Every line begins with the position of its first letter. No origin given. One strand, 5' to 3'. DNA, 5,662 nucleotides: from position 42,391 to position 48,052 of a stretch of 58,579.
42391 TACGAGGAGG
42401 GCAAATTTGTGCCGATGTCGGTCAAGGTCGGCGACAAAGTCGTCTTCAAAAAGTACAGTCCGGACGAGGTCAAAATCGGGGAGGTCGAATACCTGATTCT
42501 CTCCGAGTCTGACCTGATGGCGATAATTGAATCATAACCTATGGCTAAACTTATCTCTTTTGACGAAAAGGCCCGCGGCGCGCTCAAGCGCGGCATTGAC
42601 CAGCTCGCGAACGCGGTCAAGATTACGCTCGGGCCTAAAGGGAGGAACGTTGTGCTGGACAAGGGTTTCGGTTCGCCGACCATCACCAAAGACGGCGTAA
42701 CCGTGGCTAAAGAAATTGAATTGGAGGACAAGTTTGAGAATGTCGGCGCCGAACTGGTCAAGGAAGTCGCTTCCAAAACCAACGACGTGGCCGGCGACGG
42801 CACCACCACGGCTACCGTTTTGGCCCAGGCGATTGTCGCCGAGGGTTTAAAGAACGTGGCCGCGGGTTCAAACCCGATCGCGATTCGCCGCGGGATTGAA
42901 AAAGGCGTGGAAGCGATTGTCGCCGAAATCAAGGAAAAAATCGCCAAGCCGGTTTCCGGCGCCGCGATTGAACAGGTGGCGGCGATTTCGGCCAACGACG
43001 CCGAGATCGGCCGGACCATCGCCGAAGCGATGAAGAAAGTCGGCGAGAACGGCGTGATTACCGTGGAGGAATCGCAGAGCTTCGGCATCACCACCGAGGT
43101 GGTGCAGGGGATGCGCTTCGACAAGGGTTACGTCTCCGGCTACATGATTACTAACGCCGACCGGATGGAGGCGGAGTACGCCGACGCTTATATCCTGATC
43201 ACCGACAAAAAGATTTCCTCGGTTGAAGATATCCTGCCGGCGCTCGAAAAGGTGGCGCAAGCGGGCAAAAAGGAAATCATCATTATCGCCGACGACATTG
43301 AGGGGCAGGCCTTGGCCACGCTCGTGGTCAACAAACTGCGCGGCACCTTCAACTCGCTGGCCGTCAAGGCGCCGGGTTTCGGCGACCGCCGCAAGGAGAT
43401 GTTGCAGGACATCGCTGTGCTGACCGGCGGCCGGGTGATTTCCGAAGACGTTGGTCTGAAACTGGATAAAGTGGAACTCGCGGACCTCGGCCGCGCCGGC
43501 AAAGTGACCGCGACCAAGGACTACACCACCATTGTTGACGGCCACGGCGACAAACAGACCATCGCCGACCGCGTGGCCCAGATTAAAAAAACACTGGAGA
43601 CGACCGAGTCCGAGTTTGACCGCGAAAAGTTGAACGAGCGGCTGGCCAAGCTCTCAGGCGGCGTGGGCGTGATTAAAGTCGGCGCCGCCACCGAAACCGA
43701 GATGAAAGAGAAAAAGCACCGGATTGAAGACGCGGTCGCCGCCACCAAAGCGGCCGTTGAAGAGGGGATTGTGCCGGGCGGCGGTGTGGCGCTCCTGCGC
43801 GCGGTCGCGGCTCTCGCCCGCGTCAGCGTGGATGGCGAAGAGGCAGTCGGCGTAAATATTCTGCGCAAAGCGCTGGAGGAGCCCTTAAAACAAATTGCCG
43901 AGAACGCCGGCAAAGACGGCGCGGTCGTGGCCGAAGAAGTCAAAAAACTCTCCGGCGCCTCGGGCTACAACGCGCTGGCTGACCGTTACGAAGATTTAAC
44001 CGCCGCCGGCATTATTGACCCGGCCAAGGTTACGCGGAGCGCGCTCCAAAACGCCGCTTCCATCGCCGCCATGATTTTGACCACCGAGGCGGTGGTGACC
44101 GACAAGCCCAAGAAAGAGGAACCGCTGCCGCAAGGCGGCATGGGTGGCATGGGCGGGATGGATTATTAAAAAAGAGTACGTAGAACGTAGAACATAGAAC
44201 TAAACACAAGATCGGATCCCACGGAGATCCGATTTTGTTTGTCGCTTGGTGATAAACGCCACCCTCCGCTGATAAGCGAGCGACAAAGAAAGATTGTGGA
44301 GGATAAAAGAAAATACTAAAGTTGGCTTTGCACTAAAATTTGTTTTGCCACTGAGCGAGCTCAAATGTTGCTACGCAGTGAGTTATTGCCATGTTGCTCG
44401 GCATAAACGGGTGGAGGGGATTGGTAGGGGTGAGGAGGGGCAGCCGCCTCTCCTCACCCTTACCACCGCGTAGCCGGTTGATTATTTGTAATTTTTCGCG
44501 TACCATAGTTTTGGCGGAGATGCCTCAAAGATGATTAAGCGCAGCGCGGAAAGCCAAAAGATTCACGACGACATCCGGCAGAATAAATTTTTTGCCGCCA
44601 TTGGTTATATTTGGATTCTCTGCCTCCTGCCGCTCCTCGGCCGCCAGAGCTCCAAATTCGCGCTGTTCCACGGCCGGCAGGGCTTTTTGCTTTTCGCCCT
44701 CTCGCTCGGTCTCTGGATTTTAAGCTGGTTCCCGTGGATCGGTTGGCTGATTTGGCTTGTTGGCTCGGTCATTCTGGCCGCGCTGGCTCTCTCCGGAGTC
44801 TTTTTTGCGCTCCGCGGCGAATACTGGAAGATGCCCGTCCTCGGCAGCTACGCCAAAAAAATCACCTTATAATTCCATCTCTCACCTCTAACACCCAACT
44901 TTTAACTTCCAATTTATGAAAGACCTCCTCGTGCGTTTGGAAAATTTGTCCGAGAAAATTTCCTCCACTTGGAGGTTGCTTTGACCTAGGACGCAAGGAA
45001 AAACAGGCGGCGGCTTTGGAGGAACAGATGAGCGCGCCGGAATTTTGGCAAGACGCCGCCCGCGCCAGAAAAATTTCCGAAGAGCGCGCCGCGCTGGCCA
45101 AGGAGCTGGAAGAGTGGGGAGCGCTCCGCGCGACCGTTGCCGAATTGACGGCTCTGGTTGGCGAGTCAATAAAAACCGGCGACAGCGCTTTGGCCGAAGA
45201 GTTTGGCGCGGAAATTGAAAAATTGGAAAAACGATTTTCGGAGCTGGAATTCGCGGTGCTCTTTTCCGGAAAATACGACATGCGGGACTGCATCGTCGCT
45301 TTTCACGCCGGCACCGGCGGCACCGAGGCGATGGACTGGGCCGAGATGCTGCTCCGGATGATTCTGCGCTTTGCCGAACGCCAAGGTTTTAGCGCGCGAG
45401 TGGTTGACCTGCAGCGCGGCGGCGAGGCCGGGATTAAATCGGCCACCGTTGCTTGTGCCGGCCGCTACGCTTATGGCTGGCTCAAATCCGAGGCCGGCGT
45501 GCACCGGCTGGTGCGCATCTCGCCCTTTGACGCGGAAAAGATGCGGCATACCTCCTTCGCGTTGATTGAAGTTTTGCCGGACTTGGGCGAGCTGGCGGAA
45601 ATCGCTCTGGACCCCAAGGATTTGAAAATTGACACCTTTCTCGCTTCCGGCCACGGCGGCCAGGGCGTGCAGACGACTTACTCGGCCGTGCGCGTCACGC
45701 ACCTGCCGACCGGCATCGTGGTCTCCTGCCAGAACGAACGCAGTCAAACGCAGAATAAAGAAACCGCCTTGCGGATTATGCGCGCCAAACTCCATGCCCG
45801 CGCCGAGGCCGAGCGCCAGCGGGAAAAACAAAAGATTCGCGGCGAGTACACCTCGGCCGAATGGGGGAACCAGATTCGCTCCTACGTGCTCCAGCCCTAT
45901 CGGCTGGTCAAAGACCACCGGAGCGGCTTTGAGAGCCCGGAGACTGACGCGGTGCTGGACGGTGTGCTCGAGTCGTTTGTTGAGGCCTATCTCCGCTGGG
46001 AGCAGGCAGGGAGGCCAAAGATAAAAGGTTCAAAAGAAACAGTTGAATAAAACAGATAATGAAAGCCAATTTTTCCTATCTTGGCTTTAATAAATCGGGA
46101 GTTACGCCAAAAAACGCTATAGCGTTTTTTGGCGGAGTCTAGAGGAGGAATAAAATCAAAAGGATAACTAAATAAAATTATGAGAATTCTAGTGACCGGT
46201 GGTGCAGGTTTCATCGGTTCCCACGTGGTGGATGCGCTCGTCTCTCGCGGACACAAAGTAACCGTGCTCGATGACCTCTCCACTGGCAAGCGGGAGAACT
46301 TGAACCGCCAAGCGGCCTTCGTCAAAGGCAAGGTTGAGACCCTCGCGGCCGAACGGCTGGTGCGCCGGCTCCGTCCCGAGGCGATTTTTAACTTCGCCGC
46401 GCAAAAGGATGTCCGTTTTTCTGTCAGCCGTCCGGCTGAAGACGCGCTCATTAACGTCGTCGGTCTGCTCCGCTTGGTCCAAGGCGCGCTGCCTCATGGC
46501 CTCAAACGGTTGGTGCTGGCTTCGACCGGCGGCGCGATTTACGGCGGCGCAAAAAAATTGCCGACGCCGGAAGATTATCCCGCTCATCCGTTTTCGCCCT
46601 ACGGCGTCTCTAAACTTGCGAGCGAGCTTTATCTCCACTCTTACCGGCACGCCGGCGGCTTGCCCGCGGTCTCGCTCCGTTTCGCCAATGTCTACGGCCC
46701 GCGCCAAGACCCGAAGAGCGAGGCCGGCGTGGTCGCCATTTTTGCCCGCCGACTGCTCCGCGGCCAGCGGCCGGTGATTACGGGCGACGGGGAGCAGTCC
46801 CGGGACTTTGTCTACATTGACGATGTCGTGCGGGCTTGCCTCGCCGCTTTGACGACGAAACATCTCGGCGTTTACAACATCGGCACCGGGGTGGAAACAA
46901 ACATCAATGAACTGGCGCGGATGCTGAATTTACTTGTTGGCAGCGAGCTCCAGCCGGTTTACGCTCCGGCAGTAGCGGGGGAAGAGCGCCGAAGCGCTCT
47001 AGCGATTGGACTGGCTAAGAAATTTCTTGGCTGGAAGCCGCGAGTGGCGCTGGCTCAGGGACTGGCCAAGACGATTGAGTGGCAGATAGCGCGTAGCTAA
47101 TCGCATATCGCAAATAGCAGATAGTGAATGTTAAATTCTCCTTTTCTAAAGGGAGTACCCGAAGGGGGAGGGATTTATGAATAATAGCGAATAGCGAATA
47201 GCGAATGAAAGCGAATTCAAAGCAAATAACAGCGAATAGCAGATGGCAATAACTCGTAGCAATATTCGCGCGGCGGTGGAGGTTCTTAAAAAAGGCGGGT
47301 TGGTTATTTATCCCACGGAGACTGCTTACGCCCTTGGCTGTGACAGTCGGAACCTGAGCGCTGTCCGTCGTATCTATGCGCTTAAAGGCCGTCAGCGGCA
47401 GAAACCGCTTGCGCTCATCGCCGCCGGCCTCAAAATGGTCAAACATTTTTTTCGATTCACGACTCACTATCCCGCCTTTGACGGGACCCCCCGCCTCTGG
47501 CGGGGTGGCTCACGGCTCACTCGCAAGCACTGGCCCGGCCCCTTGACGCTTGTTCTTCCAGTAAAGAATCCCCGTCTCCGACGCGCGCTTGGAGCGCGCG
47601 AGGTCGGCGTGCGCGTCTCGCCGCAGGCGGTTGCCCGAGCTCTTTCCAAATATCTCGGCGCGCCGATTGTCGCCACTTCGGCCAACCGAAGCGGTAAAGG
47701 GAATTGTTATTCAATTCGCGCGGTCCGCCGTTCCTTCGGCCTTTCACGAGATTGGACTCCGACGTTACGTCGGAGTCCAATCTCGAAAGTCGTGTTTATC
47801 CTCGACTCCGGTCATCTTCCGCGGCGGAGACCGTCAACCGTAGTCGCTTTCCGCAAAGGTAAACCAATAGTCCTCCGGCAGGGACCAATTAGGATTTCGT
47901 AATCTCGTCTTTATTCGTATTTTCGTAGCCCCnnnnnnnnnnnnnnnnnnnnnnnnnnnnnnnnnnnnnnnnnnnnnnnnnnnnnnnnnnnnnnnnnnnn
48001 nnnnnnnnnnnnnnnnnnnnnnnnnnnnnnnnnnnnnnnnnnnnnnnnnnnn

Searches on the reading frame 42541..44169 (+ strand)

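Call 9: search_protein_families(library=pfam, proteins=[window:42541-44169:+], max_evalue=0.01)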
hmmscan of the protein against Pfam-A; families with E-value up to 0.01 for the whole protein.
window:42541-44169:+ (542 aa): 1 family
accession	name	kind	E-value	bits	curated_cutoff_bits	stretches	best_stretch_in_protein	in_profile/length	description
PF00118.29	Cpn60_TCP1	-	4.6e-72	243.7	34.3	1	22-523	1-490/490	TCP-1/cpn60 chaperonin family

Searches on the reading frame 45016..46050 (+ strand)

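Call 9: search_protein_families(library=pfam, proteins=[window:45016-46050:+], max_evalue=0.01)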
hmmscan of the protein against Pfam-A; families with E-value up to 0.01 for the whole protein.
window:45016-46050:+ (344 aa): 4 families
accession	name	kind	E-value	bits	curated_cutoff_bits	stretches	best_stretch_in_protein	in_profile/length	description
PF03462.23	PCRF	-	3.6e-50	170.9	24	1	2-183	9-193/194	PCRF domain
PF00472.26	RF-1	-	8.5e-38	129.3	35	1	195-302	4-116/116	RF-1 domain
PF16326.10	ABC_tran_CTD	-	0.0028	18.3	32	1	2-33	28-59/69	ABC transporter C-terminal domain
PF23229.2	DUF7067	-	0.0049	17.1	27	0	323-337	7-21/56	Alpha-glucan water dikinase, DUF7067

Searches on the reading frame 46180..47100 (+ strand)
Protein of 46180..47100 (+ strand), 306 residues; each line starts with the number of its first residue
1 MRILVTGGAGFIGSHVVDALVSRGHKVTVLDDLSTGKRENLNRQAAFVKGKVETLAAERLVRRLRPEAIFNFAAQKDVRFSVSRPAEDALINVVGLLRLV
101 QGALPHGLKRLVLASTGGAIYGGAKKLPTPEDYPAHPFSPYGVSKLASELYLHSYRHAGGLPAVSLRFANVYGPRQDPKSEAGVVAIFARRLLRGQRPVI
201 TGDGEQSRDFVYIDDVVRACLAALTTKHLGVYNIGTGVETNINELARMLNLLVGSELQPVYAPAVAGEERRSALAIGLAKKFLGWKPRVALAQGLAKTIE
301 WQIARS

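Call 9: search_protein_families(library=pfam, proteins=[window:46180-47100:+], max_evalue=0.01)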
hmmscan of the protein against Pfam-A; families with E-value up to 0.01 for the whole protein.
window:46180-47100:+ (306 aa): 10 families
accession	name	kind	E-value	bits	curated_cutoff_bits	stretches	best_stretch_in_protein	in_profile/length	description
PF01370.27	Epimerase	-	3.8e-62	210.3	20.9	1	3-235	1-240/240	NAD dependent epimerase/dehydratase family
PF16363.11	GDP_Man_Dehyd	-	2.1e-53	182.4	27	1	4-297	1-331/332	GDP-mannose 4,6 dehydratase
PF04321.23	RmlD_sub_bind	-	4.1e-16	59.3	27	1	1-275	1-259/287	RmlD substrate binding domain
PF02719.21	Polysacc_synt_2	-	4.8e-16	59.2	20.2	1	3-257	1-251/293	Polysaccharide biosynthesis protein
PF01073.25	3Beta_HSD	-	2.4e-14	53.5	22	1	4-223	1-228/280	3-beta hydroxysteroid dehydrogenase/isomerase family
PF07993.18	NAD_binding_4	-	1.8e-08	34.3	20.1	1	67-219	90-257/258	Male sterility protein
PF13460.12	NAD_binding_10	-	5.5e-05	23.6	27.2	1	7-152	1-131/184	NAD(P)H-binding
PF05368.20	NmrA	-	0.00039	20.6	27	1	2-115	4-106/298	NmrA-like family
PF00899.27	ThiF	-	0.006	16.2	28.1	1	3-64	23-83/238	ThiF family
PF00106.31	adh_short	-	0.0066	16.4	26.6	0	3-39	3-39/195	short chain dehydrogenase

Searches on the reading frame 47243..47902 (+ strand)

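Call 9: search_protein_families(library=pfam, proteins=[window:47243-47902:+], max_evalue=0.01)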
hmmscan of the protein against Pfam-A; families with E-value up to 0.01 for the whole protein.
window:47243-47902:+ (219 aa): 1 family
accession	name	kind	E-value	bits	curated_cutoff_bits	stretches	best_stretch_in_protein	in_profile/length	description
PF01300.24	Sua5_yciO_yrdC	-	5.7e-43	146.9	25.1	1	13-214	1-178/178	Telomere recombination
